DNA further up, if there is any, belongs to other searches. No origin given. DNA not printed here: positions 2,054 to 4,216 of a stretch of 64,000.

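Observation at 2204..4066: Radical-SAM-like enzyme with Cx8Cx2C instead of CxxxCxxC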

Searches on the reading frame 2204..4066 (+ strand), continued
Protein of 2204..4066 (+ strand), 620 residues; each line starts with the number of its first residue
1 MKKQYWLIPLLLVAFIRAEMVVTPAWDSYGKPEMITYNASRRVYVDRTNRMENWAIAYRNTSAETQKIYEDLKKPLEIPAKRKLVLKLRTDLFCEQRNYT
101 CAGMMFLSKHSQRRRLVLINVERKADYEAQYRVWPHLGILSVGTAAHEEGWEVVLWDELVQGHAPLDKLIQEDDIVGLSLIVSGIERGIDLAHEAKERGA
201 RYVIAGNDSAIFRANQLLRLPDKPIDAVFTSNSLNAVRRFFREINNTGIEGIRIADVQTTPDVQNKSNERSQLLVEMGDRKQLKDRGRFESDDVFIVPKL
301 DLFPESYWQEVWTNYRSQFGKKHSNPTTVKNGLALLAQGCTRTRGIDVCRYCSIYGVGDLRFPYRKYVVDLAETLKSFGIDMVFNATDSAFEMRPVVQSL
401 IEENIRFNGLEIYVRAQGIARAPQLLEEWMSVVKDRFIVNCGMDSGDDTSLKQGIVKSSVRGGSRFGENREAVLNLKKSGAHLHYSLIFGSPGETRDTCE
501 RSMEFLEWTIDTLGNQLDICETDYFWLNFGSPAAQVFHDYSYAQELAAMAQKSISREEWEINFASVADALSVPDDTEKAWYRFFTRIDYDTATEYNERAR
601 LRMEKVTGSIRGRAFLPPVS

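Call 97: search_protein_families(library=pfam, proteins=[L054:3927-4895:-, L055:4182-4916:-, L062:3534-4484:-, L063:102-752:-, L065:986-1936:-, L054:6524-7168:+, L055:6507-7514:+, L057:6521-7519:+, L063:2381-3073:+, L067:3837-4991:+], max_evalue=0.001)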
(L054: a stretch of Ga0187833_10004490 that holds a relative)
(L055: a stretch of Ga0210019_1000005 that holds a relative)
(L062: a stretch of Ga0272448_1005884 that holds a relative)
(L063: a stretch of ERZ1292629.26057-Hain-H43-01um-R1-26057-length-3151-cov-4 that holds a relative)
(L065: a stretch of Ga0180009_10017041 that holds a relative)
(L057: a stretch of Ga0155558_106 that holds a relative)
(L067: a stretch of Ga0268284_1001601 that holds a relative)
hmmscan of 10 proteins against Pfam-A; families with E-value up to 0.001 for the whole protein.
L054:3927-4895:- (322 aa): 7 families
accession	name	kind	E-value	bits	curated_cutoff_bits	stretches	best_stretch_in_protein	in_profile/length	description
PF13404.12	HTH_AsnC-type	-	4.2e-20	71.7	27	2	7-46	2-41/42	AsnC-type helix-turn-helix domain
PF13412.12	HTH_24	-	5.2e-19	68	21.9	2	7-52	2-47/48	Winged helix-turn-helix DNA-binding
PF22451.2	NirdL-like_HTH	-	7e-05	22.8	27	0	196-221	21-46/47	Siroheme decarboxylase NirDL-like HTH domain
PF01047.28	MarR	-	9.5e-05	22.7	24.6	0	13-53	8-48/59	MarR family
PF12802.13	MarR_2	-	0.00026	21.5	27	0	13-52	10-50/61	MarR family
PF08279.18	HTH_11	-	0.0004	20.6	25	0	181-217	4-41/55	HTH domain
PF01037.27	AsnC_trans_reg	-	0.00072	19.8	25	0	79-131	6-59/73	Lrp/AsnC ligand binding domain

L055:4182-4916:- (244 aa): 4 families
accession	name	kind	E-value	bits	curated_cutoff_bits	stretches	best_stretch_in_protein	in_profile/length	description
PF12146.15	Hydrolase_4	-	1.4e-20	74.1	27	1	6-226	7-237/239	Serine aminopeptidase, S33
PF00561.26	Abhydrolase_1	-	4.8e-17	62.9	25.8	1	6-132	3-128/245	alpha/beta hydrolase fold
PF12697.13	Abhydrolase_6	-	2e-07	32.4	26.3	1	6-228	1-211/217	Alpha/beta hydrolase family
PF00326.27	Peptidase_S9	-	9.8e-06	25.6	22.6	0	135-242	100-208/213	Prolyl oligopeptidase family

L062:3534-4484:- (316 aa): 7 families
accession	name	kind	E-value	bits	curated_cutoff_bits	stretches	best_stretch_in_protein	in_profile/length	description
PF13412.12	HTH_24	-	2.9e-21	75.2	21.9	2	2-48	2-48/48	Winged helix-turn-helix DNA-binding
PF13404.12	HTH_AsnC-type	-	2.1e-20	72.7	27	2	1-41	1-41/42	AsnC-type helix-turn-helix domain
PF01047.28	MarR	-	7.4e-08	32.6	24.6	0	7-48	7-48/59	MarR family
PF01037.27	AsnC_trans_reg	-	1.5e-06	28.4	25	0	245-289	11-56/73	Lrp/AsnC ligand binding domain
PF08279.18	HTH_11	-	7.5e-06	26.2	25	0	176-221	4-46/55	HTH domain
PF25212.1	HVO_A0114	-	0.00028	21.1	27.6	0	171-216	21-66/84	HVO_A0114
PF13730.12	HTH_36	-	0.00031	20.9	25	0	192-216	31-55/55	Helix-turn-helix domain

L063:102-752:- (216 aa): 1 family
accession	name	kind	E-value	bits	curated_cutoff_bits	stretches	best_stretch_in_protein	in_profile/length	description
PF04967.18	HTH_10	-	2.1e-16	59.9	23.1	1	157-208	1-52/53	HTH DNA binding domain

L065:986-1936:- (316 aa): 10 families
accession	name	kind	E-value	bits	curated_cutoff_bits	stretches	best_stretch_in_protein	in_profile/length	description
PF13412.12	HTH_24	-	1.3e-28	98.8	21.9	2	1-46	2-47/48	Winged helix-turn-helix DNA-binding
PF13404.12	HTH_AsnC-type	-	5e-23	81.1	27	2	170-210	2-42/42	AsnC-type helix-turn-helix domain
PF01047.28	MarR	-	2.4e-10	40.6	24.6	1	6-47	7-48/59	MarR family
PF12802.13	MarR_2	-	2.3e-07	31.3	27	0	20-47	24-51/61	MarR family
PF13730.12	HTH_36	-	2.9e-05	24.2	25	1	18-46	27-55/55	Helix-turn-helix domain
PF08279.18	HTH_11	-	4.5e-05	23.7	25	0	18-50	17-44/55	HTH domain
PF12840.13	HTH_20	-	8.8e-05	22.8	27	0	20-43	22-45/51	Helix-turn-helix domain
PF24409.1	wHTH-PRTase_assc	-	0.00031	21.2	27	0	175-233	2-56/83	wHTH-PRTase associated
PF22451.2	NirdL-like_HTH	-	0.00032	20.7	27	0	186-215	17-46/47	Siroheme decarboxylase NirDL-like HTH domain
PF01037.27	AsnC_trans_reg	-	0.00062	20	25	0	243-295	10-62/73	Lrp/AsnC ligand binding domain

L054:6524-7168:+ (215 aa): 2 families
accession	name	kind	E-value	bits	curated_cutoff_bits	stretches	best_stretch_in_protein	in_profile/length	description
PF00881.29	Nitroreductase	-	6.6e-35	121.2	23.5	2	7-70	1-64/167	Nitroreductase family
PF14512.11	TM1586_NiRdase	-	1.5e-10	41.5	27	1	108-156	90-137/215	Putative TM nitroreductase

L055:6507-7514:+ (336 aa): 1 family
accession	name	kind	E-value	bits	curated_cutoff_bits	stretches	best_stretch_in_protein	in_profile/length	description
PF00348.22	polyprenyl_synt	-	4.5e-74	249.3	27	1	42-284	2-247/251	Polyprenyl synthetase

L057:6521-7519:+ (333 aa): 1 family
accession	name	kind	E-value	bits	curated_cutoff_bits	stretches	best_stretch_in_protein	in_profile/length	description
PF01636.29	APH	-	1.8e-05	25.1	23.2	1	36-234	23-211/239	Phosphotransferase enzyme family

L063:2381-3073:+ (231 aa): 10 families
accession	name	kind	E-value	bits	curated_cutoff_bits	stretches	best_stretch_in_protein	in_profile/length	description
PF08242.18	Methyltransf_12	-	1.5e-13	51.7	30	1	46-137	1-97/98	Methyltransferase domain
PF13649.12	Methyltransf_25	-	5.2e-12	46.7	27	1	46-134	2-95/97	Methyltransferase domain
PF08241.18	Methyltransf_11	-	9.1e-11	42.7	21.2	1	46-140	1-95/95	Methyltransferase domain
PF13489.12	Methyltransf_23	-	5.4e-09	36.4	27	1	30-143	9-119/164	Methyltransferase domain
PF05891.18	Methyltransf_PK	-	1.6e-07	31.5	27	1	36-144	50-163/218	AdoMet dependent proline di-methyltransferase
PF00398.26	RrnaAD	-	3e-07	30.3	24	1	32-117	21-96/263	Ribosomal RNA adenine dimethylase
PF05401.17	NodS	-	4e-06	27.3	24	1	38-141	40-145/201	Nodulation protein S (NodS)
PF13847.12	Methyltransf_31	-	7.3e-06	26.2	27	1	41-143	3-112/145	Methyltransferase domain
PF00891.24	Methyltransf_2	-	7.9e-05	22.5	22.3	1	35-144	56-168/210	O-methyltransferase domain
PF05175.20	MTS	-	0.00084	19.5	23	0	33-114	23-109/170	Methyltransferase small domain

L067:3837-4991:+ (385 aa): 3 families
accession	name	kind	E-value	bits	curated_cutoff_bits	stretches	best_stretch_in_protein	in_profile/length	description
PF13458.12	Peripla_BP_6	-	1.2e-50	173.6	31.7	1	31-367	2-340/343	Periplasmic binding protein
PF01094.35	ANF_receptor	-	2.5e-29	102.9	25.4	1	51-358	3-342/353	Receptor family ligand binding region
PF13433.12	Peripla_BP_5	-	7.8e-13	48.7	27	1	31-117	1-87/363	Periplasmic binding protein domain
